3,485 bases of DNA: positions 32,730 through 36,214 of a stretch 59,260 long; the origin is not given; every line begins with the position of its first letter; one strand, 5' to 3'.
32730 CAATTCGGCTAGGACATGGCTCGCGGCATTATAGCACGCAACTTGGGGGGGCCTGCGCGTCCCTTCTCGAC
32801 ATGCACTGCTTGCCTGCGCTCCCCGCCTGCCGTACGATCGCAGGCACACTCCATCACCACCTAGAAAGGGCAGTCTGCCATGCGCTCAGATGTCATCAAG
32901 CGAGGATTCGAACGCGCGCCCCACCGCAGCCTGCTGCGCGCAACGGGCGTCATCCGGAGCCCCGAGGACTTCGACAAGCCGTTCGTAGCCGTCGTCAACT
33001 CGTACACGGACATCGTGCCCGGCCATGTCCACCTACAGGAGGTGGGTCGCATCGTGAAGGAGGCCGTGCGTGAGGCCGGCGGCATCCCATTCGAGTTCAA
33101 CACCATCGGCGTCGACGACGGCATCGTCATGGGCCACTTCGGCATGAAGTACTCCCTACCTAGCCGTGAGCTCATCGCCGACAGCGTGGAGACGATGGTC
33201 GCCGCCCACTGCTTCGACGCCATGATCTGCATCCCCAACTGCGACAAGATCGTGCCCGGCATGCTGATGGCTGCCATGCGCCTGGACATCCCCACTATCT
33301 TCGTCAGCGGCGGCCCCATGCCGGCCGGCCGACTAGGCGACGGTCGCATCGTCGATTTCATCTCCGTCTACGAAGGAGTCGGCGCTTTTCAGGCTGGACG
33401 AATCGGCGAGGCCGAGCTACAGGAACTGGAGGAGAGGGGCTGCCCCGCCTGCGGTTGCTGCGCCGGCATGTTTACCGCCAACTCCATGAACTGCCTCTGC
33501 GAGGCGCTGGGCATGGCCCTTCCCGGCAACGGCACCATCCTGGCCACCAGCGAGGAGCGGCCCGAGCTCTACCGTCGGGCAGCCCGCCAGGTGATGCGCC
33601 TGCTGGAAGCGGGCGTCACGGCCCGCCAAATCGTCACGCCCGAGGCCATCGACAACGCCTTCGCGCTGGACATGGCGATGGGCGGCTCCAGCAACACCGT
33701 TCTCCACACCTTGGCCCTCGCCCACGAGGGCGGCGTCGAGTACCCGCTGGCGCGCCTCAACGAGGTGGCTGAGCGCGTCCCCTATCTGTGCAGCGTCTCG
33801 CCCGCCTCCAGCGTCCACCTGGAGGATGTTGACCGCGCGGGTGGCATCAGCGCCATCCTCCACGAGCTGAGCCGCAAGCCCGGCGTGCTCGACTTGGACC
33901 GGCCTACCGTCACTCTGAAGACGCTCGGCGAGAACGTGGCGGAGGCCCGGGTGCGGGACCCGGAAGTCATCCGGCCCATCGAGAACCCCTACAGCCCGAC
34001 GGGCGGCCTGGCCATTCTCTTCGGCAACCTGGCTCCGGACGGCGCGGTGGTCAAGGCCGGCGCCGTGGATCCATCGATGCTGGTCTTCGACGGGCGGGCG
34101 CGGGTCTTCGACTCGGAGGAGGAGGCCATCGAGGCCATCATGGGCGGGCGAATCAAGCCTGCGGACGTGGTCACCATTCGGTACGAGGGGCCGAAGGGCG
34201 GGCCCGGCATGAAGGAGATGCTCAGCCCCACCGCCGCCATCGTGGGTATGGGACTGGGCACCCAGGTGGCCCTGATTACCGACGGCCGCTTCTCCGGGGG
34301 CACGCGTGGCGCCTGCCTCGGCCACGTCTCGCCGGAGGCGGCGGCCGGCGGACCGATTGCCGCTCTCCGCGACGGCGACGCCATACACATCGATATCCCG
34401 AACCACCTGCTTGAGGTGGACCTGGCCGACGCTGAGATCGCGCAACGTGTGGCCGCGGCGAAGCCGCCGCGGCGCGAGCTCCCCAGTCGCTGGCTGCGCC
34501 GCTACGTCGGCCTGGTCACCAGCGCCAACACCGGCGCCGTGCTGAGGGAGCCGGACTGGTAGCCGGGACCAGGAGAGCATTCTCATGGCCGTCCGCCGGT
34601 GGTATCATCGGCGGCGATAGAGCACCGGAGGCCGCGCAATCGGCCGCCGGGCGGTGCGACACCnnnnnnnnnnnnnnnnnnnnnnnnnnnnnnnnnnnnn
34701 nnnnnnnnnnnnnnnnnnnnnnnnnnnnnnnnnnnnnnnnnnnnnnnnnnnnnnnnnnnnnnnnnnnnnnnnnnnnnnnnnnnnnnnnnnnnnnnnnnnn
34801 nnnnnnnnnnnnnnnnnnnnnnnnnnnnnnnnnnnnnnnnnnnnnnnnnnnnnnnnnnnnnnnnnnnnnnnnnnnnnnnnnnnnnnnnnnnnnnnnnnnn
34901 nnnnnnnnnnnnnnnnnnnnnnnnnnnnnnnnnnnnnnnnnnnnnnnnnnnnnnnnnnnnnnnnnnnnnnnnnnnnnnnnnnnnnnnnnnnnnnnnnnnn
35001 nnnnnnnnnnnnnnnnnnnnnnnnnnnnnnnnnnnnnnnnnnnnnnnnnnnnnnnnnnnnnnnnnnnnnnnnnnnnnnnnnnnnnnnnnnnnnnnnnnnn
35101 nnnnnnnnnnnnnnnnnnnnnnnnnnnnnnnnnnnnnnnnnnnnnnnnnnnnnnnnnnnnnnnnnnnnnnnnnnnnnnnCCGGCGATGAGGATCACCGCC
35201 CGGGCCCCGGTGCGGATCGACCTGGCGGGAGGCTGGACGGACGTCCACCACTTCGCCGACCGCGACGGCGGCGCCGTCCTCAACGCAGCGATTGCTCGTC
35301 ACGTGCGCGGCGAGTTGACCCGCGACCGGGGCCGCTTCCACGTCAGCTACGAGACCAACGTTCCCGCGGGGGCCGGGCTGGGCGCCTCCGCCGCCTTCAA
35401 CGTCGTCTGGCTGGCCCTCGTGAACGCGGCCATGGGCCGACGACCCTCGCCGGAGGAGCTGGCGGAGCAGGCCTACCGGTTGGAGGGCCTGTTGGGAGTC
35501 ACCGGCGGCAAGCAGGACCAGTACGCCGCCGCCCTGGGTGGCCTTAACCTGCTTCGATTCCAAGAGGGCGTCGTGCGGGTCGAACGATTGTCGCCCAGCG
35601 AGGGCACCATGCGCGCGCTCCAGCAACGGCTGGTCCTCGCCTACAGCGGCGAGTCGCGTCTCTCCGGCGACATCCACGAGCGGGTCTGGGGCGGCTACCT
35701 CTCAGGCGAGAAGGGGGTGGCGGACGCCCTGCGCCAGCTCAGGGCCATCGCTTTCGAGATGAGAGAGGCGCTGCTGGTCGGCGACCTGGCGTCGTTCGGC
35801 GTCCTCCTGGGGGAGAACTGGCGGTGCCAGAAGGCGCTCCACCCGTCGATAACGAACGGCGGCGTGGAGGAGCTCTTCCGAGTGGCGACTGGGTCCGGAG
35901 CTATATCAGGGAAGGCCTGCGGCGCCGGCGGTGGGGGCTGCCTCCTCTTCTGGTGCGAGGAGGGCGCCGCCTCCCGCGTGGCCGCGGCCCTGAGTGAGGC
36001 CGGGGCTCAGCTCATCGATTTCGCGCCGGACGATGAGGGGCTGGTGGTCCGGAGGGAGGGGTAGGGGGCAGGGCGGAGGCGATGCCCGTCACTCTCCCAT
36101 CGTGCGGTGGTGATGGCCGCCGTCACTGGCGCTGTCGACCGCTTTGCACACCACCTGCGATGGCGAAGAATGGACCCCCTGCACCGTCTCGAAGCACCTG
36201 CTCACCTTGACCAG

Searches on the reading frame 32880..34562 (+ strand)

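Call 53: search_protein_families(library=pfam, proteins=[window:32880-34562:+], max_evalue=0.00001)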
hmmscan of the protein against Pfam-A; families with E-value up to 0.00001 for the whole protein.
window:32880-34562:+ (560 aa): 2 families
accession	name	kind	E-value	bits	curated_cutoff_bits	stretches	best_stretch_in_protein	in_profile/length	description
PF00920.27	ILVD_EDD_N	-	2.4e-131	438.1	27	1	33-352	1-316/316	Dihydroxy-acid/6-phosphogluconate dehydratase N-terminal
PF24877.1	ILV_EDD_C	-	1.9e-77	259.5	27.7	1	362-553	1-191/191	Dihydroxy-acid/6-phosphogluconate dehydratase C-terminal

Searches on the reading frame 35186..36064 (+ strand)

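Call 53: search_protein_families(library=pfam, proteins=[window:35186-36064:+], max_evalue=0.00001)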
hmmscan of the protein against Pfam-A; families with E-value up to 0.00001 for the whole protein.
window:35186-36064:+ (292 aa): 2 families
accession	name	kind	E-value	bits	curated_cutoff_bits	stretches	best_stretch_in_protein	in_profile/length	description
PF00288.32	GHMP_kinases_N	-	1e-14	54.9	22.3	1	37-119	7-87/87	GHMP kinases N terminal domain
PF08544.19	GHMP_kinases_C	-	6.9e-12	46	21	1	192-274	1-84/85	GHMP kinases C terminal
